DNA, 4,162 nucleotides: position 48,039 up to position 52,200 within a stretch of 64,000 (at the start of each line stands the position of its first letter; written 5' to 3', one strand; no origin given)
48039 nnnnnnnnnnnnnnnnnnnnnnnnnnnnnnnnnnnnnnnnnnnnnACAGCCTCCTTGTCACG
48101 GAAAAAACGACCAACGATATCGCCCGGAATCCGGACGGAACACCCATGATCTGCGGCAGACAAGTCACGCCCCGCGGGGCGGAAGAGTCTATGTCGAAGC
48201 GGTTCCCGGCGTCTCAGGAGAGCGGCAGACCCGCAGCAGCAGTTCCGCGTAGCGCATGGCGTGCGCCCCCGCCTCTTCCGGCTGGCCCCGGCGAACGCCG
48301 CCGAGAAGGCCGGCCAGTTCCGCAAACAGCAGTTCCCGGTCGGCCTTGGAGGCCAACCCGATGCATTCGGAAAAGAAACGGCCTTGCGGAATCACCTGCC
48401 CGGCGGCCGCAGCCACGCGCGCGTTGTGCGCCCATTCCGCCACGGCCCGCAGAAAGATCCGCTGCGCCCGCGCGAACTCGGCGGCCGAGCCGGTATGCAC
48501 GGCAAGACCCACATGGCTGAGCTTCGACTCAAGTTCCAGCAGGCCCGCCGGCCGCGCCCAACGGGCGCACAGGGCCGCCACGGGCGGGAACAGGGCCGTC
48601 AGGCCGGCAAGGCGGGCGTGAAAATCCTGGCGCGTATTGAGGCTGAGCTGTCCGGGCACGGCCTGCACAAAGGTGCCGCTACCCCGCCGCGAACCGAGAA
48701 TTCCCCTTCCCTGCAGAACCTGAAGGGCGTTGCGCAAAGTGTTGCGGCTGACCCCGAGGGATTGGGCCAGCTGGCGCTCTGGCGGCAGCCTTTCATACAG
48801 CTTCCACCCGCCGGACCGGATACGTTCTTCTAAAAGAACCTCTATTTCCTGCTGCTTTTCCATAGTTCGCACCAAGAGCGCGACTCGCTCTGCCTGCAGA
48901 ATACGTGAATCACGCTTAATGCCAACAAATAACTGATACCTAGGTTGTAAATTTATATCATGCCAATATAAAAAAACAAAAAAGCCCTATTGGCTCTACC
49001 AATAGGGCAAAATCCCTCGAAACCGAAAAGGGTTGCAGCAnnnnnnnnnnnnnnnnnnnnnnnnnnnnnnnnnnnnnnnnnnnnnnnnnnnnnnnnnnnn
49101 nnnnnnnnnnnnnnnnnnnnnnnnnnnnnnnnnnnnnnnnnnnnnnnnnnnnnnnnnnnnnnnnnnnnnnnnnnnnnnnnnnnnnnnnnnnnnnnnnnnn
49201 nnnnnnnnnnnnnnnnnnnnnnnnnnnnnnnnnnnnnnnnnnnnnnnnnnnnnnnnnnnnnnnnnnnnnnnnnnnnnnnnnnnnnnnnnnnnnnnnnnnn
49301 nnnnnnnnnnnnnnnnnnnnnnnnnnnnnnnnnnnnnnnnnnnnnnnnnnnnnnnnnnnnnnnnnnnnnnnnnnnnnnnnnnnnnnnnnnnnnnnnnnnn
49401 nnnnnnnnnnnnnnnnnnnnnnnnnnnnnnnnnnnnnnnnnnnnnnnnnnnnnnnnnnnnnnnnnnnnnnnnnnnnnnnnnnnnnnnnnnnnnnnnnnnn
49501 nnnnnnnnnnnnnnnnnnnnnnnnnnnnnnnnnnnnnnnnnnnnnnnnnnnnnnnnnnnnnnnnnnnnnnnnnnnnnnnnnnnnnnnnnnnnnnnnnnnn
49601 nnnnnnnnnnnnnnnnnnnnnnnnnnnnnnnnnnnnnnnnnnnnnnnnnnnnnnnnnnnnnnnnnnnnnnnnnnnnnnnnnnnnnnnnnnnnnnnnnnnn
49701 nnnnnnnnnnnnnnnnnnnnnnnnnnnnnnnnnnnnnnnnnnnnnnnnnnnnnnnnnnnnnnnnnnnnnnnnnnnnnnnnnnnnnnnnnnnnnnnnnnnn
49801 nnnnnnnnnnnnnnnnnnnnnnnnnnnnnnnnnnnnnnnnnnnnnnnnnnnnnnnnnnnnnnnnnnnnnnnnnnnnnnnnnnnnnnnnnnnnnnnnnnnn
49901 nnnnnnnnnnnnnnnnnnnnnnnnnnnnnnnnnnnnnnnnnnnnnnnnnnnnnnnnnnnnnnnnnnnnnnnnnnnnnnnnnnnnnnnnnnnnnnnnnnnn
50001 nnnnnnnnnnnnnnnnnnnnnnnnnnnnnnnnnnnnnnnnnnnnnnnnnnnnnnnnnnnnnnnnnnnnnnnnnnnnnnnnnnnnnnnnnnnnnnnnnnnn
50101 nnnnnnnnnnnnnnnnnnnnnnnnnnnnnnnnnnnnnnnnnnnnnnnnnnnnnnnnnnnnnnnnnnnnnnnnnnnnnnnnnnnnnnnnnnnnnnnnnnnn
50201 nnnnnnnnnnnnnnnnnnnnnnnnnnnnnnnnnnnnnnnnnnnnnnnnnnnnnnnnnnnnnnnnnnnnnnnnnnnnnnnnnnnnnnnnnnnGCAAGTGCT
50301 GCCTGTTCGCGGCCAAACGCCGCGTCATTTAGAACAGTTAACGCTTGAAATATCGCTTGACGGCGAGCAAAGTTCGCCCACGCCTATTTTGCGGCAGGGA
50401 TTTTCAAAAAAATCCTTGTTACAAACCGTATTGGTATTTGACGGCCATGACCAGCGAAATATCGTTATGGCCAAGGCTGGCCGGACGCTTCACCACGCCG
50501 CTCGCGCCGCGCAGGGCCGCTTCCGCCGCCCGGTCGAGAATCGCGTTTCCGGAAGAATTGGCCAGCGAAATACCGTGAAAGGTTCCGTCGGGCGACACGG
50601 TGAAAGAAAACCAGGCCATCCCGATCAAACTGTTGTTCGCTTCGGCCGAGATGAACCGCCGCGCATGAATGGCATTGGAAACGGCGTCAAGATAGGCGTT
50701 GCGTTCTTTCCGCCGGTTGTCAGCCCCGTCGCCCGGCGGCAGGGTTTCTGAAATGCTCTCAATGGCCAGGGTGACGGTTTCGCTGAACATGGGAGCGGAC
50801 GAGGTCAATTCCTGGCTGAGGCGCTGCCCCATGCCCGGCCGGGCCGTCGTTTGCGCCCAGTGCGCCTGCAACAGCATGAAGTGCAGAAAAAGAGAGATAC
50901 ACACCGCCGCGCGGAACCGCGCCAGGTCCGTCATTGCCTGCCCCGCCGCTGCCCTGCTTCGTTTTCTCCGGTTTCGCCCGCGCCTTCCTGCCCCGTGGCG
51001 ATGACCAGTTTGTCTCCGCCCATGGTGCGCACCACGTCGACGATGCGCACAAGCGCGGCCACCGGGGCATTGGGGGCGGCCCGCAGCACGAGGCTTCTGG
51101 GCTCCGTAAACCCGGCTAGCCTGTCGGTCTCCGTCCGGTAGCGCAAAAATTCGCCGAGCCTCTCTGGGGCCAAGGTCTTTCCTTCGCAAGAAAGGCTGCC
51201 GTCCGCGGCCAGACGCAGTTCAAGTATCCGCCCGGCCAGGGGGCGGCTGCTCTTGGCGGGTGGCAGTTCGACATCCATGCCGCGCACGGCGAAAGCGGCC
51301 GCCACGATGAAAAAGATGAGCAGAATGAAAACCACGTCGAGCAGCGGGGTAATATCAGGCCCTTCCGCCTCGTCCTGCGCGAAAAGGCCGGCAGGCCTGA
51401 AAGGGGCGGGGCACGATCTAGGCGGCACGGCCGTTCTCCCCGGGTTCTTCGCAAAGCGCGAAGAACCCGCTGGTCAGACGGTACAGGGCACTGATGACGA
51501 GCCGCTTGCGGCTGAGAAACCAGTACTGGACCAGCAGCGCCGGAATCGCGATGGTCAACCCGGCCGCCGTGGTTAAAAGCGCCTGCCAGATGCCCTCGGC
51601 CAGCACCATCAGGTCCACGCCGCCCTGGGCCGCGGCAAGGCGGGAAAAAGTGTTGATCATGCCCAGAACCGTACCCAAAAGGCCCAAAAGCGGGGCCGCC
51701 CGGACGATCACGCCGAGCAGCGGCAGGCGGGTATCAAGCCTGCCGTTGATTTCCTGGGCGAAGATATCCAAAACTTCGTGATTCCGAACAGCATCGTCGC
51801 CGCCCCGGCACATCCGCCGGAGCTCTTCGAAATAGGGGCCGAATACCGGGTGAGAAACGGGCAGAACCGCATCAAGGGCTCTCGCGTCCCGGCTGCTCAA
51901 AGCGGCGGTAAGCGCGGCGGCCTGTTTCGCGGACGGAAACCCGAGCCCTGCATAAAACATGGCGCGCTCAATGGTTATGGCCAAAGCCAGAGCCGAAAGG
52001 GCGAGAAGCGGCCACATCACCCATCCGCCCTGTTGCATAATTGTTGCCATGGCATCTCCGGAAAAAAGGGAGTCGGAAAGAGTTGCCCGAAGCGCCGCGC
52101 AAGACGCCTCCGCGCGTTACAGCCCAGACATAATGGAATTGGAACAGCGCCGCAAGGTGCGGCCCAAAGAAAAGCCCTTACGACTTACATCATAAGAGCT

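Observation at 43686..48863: GntR-regulated cluster: Trp-rich polytopic membrane protein, Tat-exported MBL hydrolase and a CobW-family GTPase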

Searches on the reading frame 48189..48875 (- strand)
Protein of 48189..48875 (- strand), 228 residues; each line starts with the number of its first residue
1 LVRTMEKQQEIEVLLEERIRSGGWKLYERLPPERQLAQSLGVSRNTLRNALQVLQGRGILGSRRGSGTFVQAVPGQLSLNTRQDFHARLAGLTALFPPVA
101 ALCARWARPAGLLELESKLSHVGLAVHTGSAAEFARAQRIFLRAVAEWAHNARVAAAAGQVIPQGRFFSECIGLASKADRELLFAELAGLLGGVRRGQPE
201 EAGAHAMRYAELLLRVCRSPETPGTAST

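Call 3: search_protein_families(library=pfam, proteins=[window:48189-48875:-], max_evalue=0.01)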
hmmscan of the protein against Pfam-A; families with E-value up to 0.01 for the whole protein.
window:48189-48875:- (228 aa): 6 families
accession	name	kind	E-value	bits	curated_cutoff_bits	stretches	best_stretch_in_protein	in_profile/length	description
PF00392.27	GntR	-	4.8e-18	65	27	1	8-70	2-64/64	Bacterial regulatory proteins, gntR family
PF07729.17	FCD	-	1.2e-06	29.4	24.3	1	97-208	11-121/125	FCD domain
PF08279.18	HTH_11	-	0.00064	20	25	1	35-67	20-53/55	HTH domain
PF13545.12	HTH_Crp_2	-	0.0007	20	27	1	29-64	20-56/70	Crp-like helix-turn-helix domain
PF02082.26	Rrf2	-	0.0036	17.9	30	1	34-67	27-61/132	Iron-dependent Transcriptional regulator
PF25213.1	HVO_A0261_N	-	0.0065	16.8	35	0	33-87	27-79/86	HVO_A0261 N-terminal domain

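Call 4: search_protein_families(library=ncbifam, proteins=[window:48189-48875:-], max_evalue=0.01)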
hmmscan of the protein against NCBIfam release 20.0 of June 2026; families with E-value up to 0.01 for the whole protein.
window:48189-48875:- (228 aa): 28 families (the best 25 are shown)
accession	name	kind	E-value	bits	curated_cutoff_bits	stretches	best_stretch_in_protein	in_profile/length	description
NF007741.0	PRK10421.1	equivalog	8.4e-17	61.4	311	1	8-74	9-75/262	transcriptional regulator LldR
TIGR02018.2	his_ut_repres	equivalog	4.1e-15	55.8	220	1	9-76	2-69/226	histidine utilization transcriptional repressor HutC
TIGR02325.1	C_P_lyase_phnF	equivalog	3e-14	53.1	156.8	1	9-89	11-91/238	phosphonate metabolism transcriptional regulator PhnF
NF052290.2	MocR_like_YczR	exception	3.1e-13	49.2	487.4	1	15-82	28-95/458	MocR-like transcription factor YczR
NF052282.1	PLP_TF_PdxR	equivalog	7.9e-13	48.2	320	1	15-77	10-72/448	MocR-like pyridoxine biosynthesis transcription factor PdxR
NF007001.0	PRK09464.1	equivalog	2.8e-12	46.8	330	1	10-72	14-76/254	pyruvate dehydrogenase complex transcriptional repressor PdhR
NF052286.1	ecto_TF_EhuR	exception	7.3e-11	41.3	480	1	11-74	16-79/458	MocR-like ectoine utilization transcription factor EhuR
NF007588.0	PRK10225.1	equivalog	2.1e-10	40.3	442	1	8-87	11-90/257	Uxu operon transcriptional regulator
TIGR02404.1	trehalos_R_Bsub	equivalog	5.2e-10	39.3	211.95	1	9-70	3-64/233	trehalose operon repressor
NF041547.1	GntR_LSA1692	equivalog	6.1e-10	39.1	275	1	9-72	4-67/233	GntR family transcriptional regulator, LSA1692 subfamily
NF007442.0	PRK09990.1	equivalog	7e-10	38.8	301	1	16-74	20-78/256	transcriptional regulator GlcC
NF007292.0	PRK09764.1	equivalog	4.4e-09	35.9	281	1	11-72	10-71/240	GntR family transcriptional regulator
NF052281.1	rhizopine_MocR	equivalog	1.2e-08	34.1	650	1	7-81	19-93/479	rhizopine catabolism transcriptional regulator MocR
NF007486.0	PRK10079.1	equivalog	3.7e-08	33.4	363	1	8-88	14-93/241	phosphonate metabolism transcriptional regulator PhnF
NF008571.0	PRK11523.1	equivalog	5.9e-08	32.5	396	1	8-82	10-84/258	transcriptional regulator ExuR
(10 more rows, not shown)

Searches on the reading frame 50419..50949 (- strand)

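Call 70: search_protein_families(library=pfam, proteins=[window:50419-50949:-], max_evalue=0.1)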
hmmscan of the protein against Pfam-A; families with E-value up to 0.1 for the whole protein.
window:50419-50949:- (176 aa): 2 families
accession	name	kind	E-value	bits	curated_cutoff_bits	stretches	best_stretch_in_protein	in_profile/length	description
PF13103.11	TonB_2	-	3.3e-08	34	22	1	86-158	4-73/85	TonB C terminal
PF03544.19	TonB_C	-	6.8e-06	26.9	24.6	1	112-149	18-55/79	Gram-negative bacterial TonB protein C-terminal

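Call 78: search_protein_families(library=ncbifam, proteins=[window:50419-50949:-], max_evalue=0.1)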
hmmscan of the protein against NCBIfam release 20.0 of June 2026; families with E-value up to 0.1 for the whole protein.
window:50419-50949:- (176 aa): 2 families
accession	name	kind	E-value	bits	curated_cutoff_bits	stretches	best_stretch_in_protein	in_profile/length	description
TIGR01352.1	tonB_Cterm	subfamily_domain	2.5e-08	34.1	27.1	1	110-172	14-73/76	TonB family protein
TIGR02794.1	tolA_full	equivalog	6.4e-05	22.3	59.45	1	78-150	275-339/362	cell envelope integrity protein TolA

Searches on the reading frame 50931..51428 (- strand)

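Call 70: search_protein_families(library=pfam, proteins=[window:50931-51428:-], max_evalue=0.1)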
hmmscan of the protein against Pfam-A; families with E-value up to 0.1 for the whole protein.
window:50931-51428:- (165 aa): 1 family
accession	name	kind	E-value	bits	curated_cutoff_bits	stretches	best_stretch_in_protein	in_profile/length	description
PF02472.21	ExbD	-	1.4e-23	83.8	25.4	1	19-146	3-126/128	Biopolymer transport protein ExbD/TolR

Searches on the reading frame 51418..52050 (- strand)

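Call 70: search_protein_families(library=pfam, proteins=[window:51418-52050:-], max_evalue=0.1)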
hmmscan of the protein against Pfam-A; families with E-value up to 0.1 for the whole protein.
window:51418-52050:- (210 aa): 1 family
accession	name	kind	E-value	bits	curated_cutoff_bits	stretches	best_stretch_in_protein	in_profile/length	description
PF01618.21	MotA_ExbB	-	3.6e-25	88.6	22.9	1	82-182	19-118/127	MotA/TolQ/ExbB proton channel family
